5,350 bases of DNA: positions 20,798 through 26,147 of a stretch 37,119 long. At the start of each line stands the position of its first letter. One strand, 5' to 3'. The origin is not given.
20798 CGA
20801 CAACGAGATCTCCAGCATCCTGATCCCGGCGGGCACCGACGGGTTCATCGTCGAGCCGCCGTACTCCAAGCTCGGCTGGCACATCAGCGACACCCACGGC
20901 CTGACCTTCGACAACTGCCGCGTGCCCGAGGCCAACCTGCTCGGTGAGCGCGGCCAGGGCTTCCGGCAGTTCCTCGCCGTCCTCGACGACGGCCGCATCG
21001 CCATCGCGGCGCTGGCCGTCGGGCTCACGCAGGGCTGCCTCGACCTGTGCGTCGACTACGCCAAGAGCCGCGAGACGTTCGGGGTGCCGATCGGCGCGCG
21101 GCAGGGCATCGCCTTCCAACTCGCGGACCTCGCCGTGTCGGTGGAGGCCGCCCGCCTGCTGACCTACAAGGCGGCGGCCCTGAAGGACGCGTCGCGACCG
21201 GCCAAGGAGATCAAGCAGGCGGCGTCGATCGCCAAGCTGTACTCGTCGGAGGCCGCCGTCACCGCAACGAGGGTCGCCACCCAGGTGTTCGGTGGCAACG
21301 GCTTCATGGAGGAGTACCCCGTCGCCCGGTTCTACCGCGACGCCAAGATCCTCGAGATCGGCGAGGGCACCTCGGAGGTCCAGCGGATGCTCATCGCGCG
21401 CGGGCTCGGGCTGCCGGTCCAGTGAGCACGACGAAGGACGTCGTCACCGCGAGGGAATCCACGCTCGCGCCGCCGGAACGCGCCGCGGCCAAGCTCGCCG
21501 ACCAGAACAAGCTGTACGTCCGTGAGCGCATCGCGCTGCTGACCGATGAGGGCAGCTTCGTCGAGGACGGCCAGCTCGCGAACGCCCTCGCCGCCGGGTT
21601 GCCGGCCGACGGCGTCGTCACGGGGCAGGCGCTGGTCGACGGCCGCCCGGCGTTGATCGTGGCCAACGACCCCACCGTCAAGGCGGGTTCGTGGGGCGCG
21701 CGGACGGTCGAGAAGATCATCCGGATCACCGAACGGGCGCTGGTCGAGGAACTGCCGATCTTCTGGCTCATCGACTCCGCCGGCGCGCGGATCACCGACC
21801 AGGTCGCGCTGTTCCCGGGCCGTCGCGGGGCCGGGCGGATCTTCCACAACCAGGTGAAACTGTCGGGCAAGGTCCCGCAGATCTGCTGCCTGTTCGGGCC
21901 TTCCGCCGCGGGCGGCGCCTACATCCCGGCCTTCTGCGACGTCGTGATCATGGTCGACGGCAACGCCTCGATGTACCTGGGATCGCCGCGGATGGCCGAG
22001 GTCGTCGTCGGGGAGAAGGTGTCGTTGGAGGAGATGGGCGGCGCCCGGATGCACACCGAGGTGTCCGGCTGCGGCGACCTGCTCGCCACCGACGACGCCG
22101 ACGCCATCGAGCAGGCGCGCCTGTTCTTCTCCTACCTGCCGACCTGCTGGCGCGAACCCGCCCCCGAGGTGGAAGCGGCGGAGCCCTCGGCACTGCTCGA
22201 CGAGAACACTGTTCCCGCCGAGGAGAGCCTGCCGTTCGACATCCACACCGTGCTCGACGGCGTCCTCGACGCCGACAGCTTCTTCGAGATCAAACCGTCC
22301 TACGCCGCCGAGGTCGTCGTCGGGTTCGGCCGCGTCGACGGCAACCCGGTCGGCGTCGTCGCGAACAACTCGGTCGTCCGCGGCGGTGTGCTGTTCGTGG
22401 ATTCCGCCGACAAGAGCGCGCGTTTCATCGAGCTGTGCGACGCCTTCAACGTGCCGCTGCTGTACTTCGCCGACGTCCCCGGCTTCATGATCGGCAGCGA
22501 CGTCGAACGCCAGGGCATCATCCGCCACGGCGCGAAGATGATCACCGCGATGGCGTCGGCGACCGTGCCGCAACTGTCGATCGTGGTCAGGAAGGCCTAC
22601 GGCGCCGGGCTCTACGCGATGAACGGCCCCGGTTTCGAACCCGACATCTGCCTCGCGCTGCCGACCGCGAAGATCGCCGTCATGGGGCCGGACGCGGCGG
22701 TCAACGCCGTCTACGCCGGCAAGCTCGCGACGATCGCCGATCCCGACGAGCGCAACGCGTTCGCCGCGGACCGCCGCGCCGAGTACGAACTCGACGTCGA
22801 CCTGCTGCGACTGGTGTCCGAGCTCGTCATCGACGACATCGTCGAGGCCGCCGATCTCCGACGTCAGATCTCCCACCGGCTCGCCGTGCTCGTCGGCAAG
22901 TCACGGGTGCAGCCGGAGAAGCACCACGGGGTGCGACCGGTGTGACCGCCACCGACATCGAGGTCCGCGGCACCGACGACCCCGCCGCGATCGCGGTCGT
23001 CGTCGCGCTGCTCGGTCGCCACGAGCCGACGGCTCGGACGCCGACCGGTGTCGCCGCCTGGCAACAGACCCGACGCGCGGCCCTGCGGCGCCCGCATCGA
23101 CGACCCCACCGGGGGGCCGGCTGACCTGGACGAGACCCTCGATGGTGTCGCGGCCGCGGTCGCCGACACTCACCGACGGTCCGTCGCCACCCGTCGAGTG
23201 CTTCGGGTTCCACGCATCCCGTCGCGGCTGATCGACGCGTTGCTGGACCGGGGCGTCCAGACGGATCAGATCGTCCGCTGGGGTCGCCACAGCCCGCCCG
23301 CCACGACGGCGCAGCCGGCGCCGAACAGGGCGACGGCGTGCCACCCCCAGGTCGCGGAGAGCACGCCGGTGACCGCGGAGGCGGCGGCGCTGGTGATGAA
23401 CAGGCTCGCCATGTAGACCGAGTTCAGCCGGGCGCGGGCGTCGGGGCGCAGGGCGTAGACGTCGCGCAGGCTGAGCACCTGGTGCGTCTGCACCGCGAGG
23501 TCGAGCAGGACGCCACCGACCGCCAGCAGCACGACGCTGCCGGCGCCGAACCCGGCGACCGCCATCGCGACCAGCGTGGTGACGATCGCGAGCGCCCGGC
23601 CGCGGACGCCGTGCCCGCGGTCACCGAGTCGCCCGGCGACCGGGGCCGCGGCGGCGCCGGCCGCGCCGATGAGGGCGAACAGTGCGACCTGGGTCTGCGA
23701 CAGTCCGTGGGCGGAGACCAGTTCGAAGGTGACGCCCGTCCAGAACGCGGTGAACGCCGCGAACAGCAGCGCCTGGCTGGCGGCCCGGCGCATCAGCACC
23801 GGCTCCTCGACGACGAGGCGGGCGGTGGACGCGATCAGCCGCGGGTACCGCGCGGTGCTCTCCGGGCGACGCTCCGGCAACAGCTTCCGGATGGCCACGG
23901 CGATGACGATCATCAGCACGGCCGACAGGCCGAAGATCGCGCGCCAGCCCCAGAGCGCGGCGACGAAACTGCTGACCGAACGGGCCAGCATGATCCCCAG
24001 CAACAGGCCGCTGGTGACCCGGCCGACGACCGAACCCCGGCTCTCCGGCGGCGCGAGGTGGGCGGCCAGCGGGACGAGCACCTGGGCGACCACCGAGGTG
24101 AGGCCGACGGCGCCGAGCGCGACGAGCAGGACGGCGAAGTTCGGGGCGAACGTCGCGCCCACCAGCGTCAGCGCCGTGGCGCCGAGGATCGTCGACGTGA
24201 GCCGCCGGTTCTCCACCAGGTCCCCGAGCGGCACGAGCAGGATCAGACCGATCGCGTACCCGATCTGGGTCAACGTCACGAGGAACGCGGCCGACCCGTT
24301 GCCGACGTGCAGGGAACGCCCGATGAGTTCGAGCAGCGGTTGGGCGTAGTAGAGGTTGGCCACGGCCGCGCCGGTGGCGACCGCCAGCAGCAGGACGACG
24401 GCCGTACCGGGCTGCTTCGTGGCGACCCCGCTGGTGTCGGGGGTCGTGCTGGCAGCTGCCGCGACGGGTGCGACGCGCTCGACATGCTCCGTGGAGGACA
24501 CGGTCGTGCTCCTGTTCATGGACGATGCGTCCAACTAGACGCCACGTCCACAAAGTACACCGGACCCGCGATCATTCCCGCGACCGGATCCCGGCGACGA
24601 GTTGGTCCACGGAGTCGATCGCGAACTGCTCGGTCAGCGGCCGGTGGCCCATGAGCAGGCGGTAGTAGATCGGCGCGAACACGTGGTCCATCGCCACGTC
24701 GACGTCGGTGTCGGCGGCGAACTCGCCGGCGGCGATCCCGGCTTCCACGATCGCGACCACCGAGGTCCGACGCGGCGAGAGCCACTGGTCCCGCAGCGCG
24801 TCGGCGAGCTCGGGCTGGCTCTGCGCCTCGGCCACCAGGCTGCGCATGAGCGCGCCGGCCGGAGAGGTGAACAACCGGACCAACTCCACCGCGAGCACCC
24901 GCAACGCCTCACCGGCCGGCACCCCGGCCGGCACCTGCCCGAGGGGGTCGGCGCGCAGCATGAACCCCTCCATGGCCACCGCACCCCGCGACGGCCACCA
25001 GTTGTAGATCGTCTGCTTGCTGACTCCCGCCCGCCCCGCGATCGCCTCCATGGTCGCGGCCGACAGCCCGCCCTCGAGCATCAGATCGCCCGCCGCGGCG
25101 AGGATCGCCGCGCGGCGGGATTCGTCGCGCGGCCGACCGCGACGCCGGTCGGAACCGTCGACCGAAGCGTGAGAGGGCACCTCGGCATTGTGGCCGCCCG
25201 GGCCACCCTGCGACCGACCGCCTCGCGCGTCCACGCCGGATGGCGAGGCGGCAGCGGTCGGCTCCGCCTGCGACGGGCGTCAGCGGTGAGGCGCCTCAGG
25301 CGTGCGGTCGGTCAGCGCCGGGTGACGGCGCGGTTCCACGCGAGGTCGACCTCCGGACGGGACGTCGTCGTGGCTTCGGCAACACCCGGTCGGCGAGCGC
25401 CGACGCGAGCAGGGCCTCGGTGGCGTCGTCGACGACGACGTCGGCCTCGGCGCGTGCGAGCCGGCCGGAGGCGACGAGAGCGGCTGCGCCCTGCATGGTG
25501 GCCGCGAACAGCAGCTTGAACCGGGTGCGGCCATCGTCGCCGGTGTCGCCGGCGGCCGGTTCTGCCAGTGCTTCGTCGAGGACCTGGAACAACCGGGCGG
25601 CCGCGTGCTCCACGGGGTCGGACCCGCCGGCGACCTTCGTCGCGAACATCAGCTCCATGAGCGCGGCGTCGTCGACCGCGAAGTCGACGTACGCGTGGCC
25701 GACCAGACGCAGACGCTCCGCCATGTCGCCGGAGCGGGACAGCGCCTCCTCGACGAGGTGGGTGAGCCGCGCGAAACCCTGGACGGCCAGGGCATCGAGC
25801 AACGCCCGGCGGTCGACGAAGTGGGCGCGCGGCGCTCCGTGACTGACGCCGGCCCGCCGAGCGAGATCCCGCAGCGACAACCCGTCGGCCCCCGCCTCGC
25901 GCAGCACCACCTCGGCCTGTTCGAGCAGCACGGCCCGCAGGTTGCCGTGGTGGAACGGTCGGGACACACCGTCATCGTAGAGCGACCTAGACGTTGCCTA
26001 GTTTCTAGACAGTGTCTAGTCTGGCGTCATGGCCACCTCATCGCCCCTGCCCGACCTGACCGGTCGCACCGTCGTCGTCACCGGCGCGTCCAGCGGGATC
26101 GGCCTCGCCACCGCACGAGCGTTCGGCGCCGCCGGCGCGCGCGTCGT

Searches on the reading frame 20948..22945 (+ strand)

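Call 30: search_protein_families(library=pfam, proteins=[window:20948-22945:+], max_evalue=0.001)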
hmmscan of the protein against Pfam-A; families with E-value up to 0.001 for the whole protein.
window:20948-22945:+ (665 aa): 2 families
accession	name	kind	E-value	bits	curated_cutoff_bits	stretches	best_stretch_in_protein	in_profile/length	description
PF01039.27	Carboxyl_trans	-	2.1e-145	485.5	22.3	1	185-662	4-492/493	Carboxyl transferase domain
PF03255.19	ACCA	-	7.1e-10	39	23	1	489-550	135-196/310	Acetyl co-enzyme A carboxylase carboxyltransferase-like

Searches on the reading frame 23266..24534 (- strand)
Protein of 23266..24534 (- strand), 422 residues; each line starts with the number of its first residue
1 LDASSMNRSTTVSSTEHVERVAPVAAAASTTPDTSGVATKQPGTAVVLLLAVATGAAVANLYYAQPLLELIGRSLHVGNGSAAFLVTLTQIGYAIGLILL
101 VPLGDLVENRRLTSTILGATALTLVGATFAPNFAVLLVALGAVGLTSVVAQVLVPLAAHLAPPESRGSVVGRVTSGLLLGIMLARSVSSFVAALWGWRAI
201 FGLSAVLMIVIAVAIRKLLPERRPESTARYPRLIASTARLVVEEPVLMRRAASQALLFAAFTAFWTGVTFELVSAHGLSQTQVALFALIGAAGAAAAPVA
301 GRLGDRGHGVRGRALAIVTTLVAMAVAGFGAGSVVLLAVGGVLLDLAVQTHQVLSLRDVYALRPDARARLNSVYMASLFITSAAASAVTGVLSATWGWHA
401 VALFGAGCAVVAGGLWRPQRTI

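Call 30: search_protein_families(library=pfam, proteins=[window:23266-24534:-], max_evalue=0.001)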
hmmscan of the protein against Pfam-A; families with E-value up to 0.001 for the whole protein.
window:23266-24534:- (422 aa): 1 family
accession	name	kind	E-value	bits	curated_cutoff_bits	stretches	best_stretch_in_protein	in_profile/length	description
PF07690.21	MFS_1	-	5.8e-37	127.8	33.4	2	51-338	2-298/347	Major Facilitator Superfamily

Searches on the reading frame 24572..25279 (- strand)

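Call 30: search_protein_families(library=pfam, proteins=[window:24572-25279:-], max_evalue=0.001)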
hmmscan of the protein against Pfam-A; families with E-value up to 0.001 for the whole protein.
window:24572-25279:- (235 aa): 3 families
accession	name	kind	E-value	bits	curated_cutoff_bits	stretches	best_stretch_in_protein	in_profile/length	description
PF16859.10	TetR_C_11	-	1e-28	100.4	32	1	126-226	11-112/113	Tetracyclin repressor-like, C-terminal domain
PF00440.29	TetR_N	-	6.9e-10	39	24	1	59-99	1-41/47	Bacterial regulatory proteins, tetR family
PF14246.11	TetR_C_7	-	2.7e-06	27.8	22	1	124-202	1-79/119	AefR-like transcriptional repressor, C-terminal domain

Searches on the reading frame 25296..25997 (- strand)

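Call 30: search_protein_families(library=pfam, proteins=[window:25296-25997:-], max_evalue=0.001)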
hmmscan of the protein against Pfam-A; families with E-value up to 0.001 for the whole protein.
window:25296-25997:- (233 aa): 2 families
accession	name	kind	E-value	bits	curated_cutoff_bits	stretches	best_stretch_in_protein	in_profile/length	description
PF13305.11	TetR_C_33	-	2e-09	38.5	26.8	1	96-198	1-101/103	Tetracyclin repressor-like, C-terminal domain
PF00440.29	TetR_N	-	7e-08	32.6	24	1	24-70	1-47/47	Bacterial regulatory proteins, tetR family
